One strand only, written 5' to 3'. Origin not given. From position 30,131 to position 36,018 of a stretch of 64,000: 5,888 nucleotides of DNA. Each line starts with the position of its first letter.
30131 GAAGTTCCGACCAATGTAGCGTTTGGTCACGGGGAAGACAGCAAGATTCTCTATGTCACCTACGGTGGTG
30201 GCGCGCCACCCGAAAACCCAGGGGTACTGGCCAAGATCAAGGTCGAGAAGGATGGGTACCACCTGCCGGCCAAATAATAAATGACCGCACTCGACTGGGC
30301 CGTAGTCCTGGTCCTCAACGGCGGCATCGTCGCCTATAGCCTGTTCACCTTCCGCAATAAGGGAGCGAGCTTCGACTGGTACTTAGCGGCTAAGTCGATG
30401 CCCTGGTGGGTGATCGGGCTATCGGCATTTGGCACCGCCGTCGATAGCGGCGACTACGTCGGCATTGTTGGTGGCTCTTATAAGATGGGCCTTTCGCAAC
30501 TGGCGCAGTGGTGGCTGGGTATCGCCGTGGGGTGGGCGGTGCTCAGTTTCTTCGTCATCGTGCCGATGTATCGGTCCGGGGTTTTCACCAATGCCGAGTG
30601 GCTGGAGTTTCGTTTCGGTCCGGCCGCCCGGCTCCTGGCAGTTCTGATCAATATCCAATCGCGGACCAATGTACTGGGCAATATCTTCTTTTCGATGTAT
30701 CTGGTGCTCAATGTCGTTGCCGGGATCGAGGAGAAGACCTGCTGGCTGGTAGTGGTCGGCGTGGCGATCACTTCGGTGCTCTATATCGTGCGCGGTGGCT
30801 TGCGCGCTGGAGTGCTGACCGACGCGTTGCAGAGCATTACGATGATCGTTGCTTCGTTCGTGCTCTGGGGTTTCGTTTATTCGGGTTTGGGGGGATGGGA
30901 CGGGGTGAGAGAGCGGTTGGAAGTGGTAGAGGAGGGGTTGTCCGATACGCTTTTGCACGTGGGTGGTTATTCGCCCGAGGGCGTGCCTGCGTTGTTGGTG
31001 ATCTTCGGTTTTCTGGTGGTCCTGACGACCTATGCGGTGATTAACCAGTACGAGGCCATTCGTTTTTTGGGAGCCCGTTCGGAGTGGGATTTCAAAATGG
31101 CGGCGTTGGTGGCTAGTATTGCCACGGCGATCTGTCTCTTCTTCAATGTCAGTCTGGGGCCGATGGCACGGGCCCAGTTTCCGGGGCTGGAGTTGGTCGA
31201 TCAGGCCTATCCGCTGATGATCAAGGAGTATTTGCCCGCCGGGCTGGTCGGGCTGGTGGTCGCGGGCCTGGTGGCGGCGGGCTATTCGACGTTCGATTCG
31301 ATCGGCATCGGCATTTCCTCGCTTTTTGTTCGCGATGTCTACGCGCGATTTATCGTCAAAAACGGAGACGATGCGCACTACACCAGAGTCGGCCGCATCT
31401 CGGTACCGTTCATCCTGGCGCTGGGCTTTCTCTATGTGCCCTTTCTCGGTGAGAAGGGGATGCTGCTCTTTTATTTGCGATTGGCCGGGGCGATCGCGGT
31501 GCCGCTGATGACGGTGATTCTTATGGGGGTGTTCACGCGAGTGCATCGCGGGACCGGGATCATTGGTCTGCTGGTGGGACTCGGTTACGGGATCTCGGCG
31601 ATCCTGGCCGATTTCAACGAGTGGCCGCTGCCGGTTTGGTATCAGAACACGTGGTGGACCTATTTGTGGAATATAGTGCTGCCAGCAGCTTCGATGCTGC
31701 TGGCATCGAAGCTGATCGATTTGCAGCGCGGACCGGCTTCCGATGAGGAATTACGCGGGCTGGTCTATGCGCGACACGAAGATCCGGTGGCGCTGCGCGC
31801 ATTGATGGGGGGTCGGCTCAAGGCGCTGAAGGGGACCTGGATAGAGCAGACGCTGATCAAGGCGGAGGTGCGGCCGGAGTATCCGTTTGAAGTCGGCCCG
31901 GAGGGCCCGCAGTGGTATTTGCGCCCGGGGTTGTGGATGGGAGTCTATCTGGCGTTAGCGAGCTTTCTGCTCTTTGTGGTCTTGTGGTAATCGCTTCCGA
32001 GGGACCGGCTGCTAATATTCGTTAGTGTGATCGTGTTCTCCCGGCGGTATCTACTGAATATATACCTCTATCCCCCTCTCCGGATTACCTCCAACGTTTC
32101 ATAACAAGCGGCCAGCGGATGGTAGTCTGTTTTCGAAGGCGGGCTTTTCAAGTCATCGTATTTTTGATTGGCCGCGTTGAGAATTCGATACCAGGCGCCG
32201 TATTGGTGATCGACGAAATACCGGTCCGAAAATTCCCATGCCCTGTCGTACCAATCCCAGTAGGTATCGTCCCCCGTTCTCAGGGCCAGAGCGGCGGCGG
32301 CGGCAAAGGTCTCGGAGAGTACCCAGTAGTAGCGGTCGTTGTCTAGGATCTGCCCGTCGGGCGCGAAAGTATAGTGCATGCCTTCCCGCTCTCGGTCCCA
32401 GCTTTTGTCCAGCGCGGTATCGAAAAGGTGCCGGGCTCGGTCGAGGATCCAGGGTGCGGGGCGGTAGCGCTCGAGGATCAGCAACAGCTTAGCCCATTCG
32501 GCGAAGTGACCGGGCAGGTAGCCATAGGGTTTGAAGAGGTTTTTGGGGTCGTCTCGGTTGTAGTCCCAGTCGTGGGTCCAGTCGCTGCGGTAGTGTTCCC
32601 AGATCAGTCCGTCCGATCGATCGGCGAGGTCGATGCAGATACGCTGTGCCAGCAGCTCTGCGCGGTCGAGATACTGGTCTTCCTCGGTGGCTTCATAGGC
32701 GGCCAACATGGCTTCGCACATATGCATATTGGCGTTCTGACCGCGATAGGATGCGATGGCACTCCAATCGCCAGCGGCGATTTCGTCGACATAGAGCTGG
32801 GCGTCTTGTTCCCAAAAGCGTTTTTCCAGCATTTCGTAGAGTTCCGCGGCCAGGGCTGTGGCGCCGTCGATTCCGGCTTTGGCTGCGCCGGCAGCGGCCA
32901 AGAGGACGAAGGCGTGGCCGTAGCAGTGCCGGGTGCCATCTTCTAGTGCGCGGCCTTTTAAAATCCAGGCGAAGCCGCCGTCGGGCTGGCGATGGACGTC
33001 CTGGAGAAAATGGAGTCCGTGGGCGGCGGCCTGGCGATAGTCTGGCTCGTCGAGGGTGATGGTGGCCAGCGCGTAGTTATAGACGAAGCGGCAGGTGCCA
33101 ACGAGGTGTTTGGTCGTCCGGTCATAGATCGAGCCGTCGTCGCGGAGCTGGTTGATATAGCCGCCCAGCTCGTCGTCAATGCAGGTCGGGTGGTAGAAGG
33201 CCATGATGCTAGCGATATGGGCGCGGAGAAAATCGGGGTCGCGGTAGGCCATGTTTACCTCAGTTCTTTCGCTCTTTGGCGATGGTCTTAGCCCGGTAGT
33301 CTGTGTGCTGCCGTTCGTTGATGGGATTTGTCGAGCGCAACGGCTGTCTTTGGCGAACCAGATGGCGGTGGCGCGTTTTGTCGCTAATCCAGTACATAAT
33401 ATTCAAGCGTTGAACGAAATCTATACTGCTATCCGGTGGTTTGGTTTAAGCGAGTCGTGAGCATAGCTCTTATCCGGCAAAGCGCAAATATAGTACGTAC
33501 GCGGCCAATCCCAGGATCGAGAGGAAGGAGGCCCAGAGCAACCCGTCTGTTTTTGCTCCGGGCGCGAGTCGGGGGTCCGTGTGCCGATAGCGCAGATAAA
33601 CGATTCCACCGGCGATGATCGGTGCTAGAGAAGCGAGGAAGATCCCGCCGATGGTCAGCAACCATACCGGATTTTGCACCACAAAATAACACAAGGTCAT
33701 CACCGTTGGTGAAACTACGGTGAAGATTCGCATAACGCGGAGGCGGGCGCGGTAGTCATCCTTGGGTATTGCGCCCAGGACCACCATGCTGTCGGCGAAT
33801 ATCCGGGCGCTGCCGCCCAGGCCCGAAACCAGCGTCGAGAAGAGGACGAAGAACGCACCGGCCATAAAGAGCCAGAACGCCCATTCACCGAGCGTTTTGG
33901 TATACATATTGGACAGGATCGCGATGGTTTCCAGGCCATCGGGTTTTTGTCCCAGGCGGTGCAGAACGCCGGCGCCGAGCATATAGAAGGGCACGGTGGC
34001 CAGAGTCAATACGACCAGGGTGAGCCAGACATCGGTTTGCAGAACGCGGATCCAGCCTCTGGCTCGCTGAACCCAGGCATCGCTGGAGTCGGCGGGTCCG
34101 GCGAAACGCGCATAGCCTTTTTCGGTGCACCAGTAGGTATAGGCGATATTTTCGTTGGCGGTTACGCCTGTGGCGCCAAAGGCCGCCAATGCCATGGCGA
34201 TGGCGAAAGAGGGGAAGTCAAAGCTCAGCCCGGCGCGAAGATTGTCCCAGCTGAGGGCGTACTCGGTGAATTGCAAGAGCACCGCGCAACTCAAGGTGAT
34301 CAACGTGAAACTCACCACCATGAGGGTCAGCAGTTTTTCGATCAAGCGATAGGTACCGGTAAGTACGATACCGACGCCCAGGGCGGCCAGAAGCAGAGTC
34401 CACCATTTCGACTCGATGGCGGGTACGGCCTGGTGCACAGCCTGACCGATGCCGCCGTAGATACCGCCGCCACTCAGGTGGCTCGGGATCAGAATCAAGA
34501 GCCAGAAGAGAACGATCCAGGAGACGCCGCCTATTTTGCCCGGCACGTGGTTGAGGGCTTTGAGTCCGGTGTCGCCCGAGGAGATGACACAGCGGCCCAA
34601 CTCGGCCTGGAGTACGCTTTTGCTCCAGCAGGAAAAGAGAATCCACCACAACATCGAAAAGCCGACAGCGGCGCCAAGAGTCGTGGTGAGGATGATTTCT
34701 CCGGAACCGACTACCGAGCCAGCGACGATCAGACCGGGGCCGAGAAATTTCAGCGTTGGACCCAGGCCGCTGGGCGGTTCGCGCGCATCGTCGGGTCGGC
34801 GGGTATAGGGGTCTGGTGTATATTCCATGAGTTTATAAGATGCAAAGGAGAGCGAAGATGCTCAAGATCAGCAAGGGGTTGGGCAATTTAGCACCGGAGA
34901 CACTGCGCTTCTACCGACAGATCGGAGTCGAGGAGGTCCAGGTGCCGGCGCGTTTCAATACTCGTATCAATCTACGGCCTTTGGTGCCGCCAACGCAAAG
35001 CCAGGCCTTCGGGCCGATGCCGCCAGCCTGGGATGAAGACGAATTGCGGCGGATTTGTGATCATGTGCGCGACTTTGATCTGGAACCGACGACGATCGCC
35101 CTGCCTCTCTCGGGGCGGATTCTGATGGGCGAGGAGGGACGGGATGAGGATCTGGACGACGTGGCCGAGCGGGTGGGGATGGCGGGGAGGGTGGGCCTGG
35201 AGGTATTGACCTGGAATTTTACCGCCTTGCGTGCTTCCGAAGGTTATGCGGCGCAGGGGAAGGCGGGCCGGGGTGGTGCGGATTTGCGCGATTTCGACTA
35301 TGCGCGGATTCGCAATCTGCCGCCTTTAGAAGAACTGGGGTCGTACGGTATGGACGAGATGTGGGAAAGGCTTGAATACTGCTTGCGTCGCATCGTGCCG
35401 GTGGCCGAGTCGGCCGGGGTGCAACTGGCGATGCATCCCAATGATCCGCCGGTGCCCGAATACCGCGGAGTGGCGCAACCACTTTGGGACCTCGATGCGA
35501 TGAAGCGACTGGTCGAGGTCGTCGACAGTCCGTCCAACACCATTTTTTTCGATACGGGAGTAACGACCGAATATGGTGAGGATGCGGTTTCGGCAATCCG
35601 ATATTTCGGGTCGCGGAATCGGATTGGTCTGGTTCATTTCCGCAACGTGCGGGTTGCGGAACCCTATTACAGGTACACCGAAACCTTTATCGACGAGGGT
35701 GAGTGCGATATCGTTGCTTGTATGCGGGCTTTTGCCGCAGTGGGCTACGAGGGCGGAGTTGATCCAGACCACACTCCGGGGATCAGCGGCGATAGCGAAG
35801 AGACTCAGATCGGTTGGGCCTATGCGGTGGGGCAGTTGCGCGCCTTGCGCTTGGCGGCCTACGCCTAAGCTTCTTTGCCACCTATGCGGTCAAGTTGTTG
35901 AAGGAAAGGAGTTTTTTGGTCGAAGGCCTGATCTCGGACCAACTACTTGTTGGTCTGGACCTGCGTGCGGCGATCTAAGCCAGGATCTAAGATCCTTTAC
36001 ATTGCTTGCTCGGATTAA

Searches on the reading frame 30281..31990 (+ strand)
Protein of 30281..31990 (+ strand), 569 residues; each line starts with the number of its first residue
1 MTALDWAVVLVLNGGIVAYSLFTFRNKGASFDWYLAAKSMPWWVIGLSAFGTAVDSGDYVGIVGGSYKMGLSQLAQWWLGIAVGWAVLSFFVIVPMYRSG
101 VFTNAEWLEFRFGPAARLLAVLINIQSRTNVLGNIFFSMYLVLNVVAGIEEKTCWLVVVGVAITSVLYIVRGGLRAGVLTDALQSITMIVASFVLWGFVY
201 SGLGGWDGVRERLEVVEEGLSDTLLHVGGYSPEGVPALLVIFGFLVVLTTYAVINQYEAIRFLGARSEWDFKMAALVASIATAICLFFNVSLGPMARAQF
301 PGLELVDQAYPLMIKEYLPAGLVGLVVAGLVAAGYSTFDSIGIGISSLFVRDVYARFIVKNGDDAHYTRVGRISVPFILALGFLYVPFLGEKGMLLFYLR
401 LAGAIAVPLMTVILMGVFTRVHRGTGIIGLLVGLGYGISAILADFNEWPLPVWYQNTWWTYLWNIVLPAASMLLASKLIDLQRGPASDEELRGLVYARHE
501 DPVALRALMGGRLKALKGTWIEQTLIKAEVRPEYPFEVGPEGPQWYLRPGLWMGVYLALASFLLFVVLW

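Call 37: search_protein_families(library=pfam, proteins=[window:30281-31990:+], max_evalue=0.001)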
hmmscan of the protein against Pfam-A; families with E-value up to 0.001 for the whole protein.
window:30281-31990:+ (569 aa): 1 family
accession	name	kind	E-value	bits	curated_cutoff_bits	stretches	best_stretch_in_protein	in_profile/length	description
PF00474.23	SSF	-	3.3e-37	128.8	22.8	1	33-433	1-406/406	Sodium:solute symporter family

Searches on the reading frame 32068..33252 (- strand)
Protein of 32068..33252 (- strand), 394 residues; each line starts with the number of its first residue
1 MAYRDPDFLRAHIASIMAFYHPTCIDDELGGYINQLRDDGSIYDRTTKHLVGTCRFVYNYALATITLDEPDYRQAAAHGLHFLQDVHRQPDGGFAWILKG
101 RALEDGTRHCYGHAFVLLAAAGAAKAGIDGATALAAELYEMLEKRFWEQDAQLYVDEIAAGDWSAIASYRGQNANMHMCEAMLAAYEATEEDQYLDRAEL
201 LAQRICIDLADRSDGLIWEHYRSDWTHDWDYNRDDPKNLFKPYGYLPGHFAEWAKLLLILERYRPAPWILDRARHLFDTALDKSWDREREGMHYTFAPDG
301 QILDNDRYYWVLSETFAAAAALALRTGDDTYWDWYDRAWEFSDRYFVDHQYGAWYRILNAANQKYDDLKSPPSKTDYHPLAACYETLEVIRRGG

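Call 77: search_protein_families(library=pfam, proteins=[window:32068-33252:-], max_evalue=0.0001)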
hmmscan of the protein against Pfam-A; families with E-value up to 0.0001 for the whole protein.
window:32068-33252:- (394 aa): 1 family
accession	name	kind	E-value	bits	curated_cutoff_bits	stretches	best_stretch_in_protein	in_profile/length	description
PF07221.17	GlcNAc_2-epim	-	9.6e-111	370.8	23.4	1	31-382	1-347/347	N-acylglucosamine 2-epimerase (GlcNAc 2-epimerase)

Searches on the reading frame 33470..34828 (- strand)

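Call 37: search_protein_families(library=pfam, proteins=[window:33470-34828:-], max_evalue=0.001)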
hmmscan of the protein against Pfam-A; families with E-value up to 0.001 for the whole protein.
window:33470-34828:- (452 aa): 0 families

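Call 46: search_protein_families(library=ncbifam, proteins=[window:33470-34828:-], max_evalue=0.001)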
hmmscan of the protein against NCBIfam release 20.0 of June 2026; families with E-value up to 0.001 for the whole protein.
window:33470-34828:- (452 aa): 1 family
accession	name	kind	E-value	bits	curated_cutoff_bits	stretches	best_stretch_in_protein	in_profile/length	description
NF037982.1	Nramp_1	equivalog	7.6e-28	97.8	50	1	30-400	1-387/404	Nramp family divalent metal transporter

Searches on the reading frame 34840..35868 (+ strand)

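Call 77: search_protein_families(library=pfam, proteins=[window:34840-35868:+], max_evalue=0.0001)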
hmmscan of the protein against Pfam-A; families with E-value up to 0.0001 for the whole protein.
window:34840-35868:+ (342 aa): 2 families
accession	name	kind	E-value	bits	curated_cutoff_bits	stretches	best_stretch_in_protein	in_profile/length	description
PF03786.19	UxuA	-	4e-38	131.5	23.7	1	164-328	170-333/352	D-mannonate dehydratase (UxuA)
PF01261.30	AP_endonuc_2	-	1.8e-14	54.5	31.1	1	55-305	19-223/249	Xylose isomerase-like TIM barrel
